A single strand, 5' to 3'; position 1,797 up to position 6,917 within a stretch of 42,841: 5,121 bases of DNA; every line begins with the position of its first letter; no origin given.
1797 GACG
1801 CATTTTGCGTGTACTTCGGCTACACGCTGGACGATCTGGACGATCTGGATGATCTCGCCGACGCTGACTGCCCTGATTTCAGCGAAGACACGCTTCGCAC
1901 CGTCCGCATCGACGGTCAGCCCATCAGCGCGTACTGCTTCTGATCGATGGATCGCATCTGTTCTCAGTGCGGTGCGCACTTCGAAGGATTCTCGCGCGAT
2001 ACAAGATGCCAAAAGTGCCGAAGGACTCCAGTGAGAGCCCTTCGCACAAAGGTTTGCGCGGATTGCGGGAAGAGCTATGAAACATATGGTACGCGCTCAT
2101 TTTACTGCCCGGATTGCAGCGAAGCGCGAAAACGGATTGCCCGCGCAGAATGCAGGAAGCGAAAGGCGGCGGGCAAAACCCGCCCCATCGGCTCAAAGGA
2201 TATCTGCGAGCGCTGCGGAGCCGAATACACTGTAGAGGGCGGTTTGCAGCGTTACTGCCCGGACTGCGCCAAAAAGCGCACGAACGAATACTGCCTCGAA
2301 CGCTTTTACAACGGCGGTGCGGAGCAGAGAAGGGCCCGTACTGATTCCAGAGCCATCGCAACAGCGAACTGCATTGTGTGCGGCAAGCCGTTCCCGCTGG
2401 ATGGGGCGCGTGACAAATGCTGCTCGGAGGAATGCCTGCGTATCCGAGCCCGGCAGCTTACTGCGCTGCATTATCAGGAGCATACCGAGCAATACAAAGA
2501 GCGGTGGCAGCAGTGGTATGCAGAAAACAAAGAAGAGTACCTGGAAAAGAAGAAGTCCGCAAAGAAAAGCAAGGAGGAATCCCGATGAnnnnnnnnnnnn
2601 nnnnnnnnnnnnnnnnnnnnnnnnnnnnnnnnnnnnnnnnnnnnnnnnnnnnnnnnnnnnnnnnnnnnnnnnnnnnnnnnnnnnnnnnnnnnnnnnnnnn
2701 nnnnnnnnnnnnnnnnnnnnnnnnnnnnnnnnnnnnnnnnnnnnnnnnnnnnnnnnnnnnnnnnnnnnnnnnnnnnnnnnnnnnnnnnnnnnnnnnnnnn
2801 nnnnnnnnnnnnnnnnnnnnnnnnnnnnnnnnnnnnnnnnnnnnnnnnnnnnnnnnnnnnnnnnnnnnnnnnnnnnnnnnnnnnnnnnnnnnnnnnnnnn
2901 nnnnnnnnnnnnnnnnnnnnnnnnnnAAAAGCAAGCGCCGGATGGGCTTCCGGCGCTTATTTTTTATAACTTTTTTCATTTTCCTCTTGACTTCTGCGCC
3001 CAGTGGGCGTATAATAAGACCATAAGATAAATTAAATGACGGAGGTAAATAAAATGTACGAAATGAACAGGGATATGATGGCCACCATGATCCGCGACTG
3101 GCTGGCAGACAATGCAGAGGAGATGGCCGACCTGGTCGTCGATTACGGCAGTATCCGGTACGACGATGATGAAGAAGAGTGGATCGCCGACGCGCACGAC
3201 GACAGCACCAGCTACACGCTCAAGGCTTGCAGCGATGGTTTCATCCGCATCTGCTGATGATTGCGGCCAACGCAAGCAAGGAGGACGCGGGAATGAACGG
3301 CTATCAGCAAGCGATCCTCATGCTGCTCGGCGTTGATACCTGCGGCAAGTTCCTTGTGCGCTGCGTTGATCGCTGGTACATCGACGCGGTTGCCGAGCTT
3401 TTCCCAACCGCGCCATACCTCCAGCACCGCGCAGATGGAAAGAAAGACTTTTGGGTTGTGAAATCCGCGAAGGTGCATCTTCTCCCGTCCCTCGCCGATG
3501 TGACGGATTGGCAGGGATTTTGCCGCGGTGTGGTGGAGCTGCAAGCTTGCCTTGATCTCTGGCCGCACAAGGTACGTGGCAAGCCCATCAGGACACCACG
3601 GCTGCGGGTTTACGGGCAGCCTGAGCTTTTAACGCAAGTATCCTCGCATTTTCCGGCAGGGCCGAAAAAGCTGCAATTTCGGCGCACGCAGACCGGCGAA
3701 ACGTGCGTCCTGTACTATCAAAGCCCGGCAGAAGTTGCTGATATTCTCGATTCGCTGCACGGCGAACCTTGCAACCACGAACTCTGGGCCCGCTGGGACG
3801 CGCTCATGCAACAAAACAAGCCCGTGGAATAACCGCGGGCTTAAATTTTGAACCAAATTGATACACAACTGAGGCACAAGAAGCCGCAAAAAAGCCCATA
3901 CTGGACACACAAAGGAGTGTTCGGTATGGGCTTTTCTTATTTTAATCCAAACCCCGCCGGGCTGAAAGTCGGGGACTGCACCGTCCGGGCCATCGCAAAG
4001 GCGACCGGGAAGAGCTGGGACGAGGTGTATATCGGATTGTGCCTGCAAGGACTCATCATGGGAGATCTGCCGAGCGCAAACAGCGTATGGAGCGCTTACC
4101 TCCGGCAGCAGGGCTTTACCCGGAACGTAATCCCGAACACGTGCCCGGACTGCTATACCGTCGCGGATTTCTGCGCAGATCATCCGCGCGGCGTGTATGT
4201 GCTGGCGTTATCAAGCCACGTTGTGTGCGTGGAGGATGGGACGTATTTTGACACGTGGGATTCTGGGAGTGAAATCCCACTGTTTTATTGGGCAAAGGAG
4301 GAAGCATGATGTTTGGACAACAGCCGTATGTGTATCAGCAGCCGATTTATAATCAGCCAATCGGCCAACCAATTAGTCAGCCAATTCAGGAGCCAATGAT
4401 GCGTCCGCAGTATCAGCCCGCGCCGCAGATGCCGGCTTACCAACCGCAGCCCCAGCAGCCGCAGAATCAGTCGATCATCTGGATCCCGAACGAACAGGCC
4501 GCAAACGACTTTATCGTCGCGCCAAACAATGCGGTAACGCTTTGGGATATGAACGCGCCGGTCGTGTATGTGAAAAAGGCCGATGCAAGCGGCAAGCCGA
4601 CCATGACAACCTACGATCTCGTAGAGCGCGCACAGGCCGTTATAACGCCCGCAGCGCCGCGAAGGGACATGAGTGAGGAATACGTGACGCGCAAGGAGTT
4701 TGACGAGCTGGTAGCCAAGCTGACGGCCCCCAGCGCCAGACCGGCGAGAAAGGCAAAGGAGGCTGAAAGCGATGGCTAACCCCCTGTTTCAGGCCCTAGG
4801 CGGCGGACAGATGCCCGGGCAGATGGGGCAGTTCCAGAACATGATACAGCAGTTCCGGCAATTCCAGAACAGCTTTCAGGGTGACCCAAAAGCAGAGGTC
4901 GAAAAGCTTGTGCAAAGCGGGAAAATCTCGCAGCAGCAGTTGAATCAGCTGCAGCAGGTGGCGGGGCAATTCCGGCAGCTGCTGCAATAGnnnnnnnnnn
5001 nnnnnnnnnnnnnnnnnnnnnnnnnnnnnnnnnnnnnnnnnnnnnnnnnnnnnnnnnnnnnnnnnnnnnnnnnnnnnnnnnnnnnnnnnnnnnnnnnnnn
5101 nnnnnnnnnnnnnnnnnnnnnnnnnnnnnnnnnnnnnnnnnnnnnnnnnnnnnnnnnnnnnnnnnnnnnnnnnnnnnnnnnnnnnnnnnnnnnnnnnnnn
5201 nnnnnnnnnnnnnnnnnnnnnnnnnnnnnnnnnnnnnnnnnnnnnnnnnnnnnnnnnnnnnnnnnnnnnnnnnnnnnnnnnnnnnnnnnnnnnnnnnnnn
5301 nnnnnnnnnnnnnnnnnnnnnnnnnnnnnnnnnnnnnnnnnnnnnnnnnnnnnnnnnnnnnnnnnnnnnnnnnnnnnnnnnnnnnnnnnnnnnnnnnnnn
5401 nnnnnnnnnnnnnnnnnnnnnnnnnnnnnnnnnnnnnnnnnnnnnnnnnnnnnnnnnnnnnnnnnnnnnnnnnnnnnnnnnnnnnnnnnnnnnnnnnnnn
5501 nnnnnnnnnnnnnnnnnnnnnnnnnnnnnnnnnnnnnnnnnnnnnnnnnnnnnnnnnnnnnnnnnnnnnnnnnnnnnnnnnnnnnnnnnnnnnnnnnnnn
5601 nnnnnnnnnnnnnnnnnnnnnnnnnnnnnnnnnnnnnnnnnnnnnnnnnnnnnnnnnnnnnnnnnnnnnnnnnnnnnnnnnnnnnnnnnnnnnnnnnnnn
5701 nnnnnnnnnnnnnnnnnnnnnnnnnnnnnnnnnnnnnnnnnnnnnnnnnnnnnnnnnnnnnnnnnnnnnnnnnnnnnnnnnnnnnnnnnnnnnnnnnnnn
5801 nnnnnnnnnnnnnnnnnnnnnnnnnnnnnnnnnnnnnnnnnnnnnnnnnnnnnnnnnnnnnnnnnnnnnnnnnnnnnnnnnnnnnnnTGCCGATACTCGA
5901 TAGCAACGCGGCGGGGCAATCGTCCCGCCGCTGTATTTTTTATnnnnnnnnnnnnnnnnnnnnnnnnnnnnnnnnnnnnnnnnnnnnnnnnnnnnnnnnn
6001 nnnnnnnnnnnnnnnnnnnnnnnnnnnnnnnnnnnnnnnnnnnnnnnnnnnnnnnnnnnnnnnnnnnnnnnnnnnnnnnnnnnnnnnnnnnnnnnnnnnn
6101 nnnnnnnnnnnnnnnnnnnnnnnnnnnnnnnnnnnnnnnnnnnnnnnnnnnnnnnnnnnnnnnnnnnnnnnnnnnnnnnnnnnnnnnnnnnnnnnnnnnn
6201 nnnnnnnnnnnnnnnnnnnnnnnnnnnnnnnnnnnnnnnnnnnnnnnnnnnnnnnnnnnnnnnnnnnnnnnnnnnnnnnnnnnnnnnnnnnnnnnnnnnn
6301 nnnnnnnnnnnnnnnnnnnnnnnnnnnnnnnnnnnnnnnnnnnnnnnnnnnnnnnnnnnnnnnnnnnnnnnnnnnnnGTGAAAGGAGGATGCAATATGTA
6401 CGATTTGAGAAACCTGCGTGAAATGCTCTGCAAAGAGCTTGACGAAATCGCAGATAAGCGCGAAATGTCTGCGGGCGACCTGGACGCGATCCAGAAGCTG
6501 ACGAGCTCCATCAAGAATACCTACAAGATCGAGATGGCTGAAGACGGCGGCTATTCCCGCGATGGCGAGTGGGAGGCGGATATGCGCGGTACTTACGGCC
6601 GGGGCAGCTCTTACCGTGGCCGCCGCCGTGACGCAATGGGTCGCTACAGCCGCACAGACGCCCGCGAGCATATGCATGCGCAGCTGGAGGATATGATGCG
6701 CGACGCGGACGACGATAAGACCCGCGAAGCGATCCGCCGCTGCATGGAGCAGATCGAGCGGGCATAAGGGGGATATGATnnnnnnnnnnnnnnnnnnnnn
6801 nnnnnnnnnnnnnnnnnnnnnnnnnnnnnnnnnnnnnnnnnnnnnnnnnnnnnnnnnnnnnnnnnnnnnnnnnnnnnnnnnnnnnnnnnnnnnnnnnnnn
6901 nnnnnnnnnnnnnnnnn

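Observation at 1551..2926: acr/aca-like operon: acidic small protein, multi-zinc-ribbon protein and a terminal HTH behind a palindrome-bearing strong promoter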

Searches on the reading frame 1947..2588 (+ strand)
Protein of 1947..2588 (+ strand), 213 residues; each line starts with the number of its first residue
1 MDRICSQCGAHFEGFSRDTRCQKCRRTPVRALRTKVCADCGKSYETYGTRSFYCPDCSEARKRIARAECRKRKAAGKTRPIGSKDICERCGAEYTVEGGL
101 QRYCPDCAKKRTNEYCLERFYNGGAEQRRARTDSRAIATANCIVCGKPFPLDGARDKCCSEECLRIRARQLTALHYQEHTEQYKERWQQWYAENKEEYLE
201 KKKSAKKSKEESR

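Call 6: search_protein_families(library=pfam, proteins=[window:1947-2588:+], max_evalue=1)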
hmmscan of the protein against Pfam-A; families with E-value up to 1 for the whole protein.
window:1947-2588:+ (213 aa): 10 families
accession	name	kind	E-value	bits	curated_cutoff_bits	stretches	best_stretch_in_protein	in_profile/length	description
PF18912.6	DZR_2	-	0.00013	22.2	27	1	5-58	10-56/56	Double zinc ribbon domain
PF09723.15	Zn_ribbon_8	-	0.00044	20.6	34.4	2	5-30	8-38/41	Zinc ribbon domain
PF01155.25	HypA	-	0.0012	19.3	28.9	2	36-65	72-100/112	Hydrogenase/urease nickel incorporation, metallochaperone, hypA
PF07191.17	Zn_ribbon_6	-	0.0052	17.2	25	2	5-60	3-58/67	Double zinc ribbon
PF02318.22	FYVE_2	-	0.01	16.4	27.2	1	67-114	38-84/118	FYVE-type zinc finger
PF08274.17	Zn_Ribbon_YjdM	-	0.012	16.1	30.8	1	87-108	5-26/30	PhnA Zinc-Ribbon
PF09889.16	DUF2116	-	0.019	15.3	26.8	1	142-165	6-26/59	Probable treble clef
PF21272.3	FYVE_CARP1-2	-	0.12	12.9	27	1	8-26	3-21/42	E3 ubiquitin-protein ligase CARP1/2, FYVE/PHD zinc finger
PF23550.1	zf_Tbcl_Rhp7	-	0.41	10.6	27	0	81-96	1-16/39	DNA repair protein rhp7 treble clef domain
PF18508.7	zf_C2H2_13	-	0.76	9.9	26.5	0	3-10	18-25/42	Zinc finger domain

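Call 7: search_protein_families(library=phrogs, proteins=[window:1947-2588:+], max_evalue=0.1)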
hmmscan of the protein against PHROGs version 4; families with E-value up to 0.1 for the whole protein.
window:1947-2588:+ (213 aa): 5 families
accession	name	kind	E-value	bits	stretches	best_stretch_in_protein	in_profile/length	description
phrog_7233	-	unknown function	0.0043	18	1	29-62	6-39/61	-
phrog_32573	-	unknown function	0.005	18.1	1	34-73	75-115/118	-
phrog_1333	-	unknown function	0.0077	17.3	0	128-178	89-139/166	-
phrog_6739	-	unknown function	0.011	17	1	80-114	118-153/158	-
phrog_2862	-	unknown function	0.012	16.9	1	141-203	4-65/118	-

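Call 36: search_solved_structures(query=window:1947-2588:+, max_evalue=1)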
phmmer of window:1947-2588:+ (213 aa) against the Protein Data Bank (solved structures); distinct sequences matched with E-value up to 1: 3.
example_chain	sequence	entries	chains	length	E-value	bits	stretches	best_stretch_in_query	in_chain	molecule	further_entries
2m0d_A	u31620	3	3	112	0.054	16.6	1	44-132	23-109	Zinc finger and BTB domain-containing protein 17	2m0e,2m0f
9fhl_C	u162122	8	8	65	0.064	16.3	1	33-74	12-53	Small zinc finger protein HVO-2753-like zinc-binding pocket domain-containing protein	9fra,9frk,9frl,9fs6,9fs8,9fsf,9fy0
2akl_A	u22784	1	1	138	0.11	15.5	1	85-111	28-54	phnA-like protein pa0128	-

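Call 38: find_homologous_proteins(query=window:1947-2588:+)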
Query window:1947-2588:+ (213 aa): 15 proteins with E <= 0.001 among 97 candidates.
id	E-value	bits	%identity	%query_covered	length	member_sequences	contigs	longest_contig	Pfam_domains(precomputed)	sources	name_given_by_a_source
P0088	5.3e-116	404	98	86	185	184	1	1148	-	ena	-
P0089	9.3e-90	318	64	99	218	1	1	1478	-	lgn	-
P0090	1.6e-88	314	77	80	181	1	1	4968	-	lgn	-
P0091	7.7e-82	292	65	95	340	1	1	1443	-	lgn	-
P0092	7.1e-80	286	62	95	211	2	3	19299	-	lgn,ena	-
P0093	1.6e-77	278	61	93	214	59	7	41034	-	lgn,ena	-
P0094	4.7e-62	228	57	86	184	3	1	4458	-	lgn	-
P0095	2.7e-41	160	44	99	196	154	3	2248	-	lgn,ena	-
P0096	1.7e-35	141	47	85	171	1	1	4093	-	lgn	-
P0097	2.1e-23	101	39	78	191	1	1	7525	PF18912.7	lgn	-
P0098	2.4e-21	95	42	62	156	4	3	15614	-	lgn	-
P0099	3.3e-19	88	41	54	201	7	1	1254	PF01155.26,PF15731.12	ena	-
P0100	5.3e-19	87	44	62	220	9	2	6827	PF08274.18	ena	-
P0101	6.2e-19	87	40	67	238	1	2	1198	-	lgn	-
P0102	2.3e-16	78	40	34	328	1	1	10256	PF18912.7,PF24445.2,PF01155.26,PF12773.14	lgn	-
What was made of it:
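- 1947..2588 (+): ZnR213: a basic 213-aa protein (pI 9.3) with four Cys4 zinc ribbons and a charged helical tail. There are 15 homolog clusters (call 38).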

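Call 58: search_protein_families(library=padloc, proteins=[window:1947-2588:+], max_evalue=0.1)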
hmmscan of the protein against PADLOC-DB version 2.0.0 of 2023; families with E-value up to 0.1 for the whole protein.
window:1947-2588:+ (213 aa): 0 families

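Call 85: search_protein_families(library=ncbifam, proteins=[window:1947-2588:+], max_evalue=0.1)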
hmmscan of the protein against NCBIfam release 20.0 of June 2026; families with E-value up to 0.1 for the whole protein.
window:1947-2588:+ (213 aa): 4 families
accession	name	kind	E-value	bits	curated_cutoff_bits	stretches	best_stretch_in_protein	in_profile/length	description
NF041909.1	HVO_2753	equivalog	0.017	15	80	1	33-72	8-45/59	HVO_2753 family zinc finger protein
TIGR01206.1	lysW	equivalog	0.05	13.5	53.2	0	86-96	24-34/54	lysine biosynthesis protein LysW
TIGR00686.1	phnA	hypoth_equivalog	0.08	13.1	80.2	0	87-113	5-31/109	zinc ribbon domain-containing protein YjdM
NF007296.1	PRK09774.1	equivalog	0.093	11.9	385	0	162-197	7-42/313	ferric citrate uptake sigma factor regulator FecR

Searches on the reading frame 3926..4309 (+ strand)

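Call 6: search_protein_families(library=pfam, proteins=[window:3926-4309:+], max_evalue=1)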
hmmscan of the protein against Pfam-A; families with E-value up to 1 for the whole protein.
window:3926-4309:+ (127 aa): 1 family
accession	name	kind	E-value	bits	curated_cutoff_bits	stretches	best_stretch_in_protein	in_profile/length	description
PF13542.12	HTH_Tnp_ISL3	-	0.069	13.1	27.4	1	14-34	23-43/51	Helix-turn-helix domain of transposase family ISL3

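Call 7: search_protein_families(library=phrogs, proteins=[window:3926-4309:+], max_evalue=0.1)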
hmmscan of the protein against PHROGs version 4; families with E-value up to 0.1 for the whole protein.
window:3926-4309:+ (127 aa): 2 families
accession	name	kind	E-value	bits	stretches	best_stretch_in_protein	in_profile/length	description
phrog_3754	-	unknown function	6.4e-30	105.3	1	4-124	9-143/145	-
phrog_15863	-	unknown function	5.3e-06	27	1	1-115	1-111/312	-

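Call 58: search_protein_families(library=padloc, proteins=[window:3926-4309:+], max_evalue=0.1)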
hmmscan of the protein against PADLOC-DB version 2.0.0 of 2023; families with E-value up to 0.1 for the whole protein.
window:3926-4309:+ (127 aa): 1 family
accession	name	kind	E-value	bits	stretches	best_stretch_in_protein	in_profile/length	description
PDLC03049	REase_I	-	0.021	10.8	1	43-105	126-186/807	Type I restriction enzyme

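Call 85: search_protein_families(library=ncbifam, proteins=[window:3926-4309:+], max_evalue=0.1)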
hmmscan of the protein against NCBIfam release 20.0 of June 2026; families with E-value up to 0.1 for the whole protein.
window:3926-4309:+ (127 aa): 0 families

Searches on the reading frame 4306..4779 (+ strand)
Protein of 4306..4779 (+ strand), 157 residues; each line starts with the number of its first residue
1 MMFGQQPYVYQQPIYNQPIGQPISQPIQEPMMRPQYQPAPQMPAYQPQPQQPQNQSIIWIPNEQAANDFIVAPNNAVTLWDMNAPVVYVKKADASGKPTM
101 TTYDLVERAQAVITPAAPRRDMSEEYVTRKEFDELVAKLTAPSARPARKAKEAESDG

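Call 58: search_protein_families(library=padloc, proteins=[window:4306-4779:+], max_evalue=0.1)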
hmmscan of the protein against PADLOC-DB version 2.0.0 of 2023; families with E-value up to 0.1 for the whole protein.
window:4306-4779:+ (157 aa): 0 families

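Call 71: search_protein_families(library=phrogs, proteins=[window:4306-4779:+], max_evalue=0.001)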
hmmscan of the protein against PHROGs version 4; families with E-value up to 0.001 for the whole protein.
window:4306-4779:+ (157 aa): 1 family
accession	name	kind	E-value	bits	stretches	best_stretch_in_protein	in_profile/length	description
phrog_21718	-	unknown function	9.5e-25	88.4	1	3-141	9-139/159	-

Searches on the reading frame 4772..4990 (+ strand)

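Call 71: search_protein_families(library=phrogs, proteins=[window:4772-4990:+], max_evalue=0.001)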
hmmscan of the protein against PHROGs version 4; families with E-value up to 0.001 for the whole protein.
window:4772-4990:+ (72 aa): 1 family
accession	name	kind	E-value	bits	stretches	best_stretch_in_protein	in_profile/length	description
phrog_22984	-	unknown function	8.8e-22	78.4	1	1-71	1-65/74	-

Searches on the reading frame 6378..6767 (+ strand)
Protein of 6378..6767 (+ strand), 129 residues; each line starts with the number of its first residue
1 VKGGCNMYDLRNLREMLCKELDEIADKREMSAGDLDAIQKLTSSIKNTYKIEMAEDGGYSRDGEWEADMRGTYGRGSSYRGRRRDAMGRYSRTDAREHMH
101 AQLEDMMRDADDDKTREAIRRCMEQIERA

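Call 71: search_protein_families(library=phrogs, proteins=[window:6378-6767:+], max_evalue=0.001)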
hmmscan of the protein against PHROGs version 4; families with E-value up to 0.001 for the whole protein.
window:6378-6767:+ (129 aa): 1 family
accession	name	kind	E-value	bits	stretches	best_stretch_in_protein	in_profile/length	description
phrog_28802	-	unknown function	1.9e-09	39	1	12-96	4-87/190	-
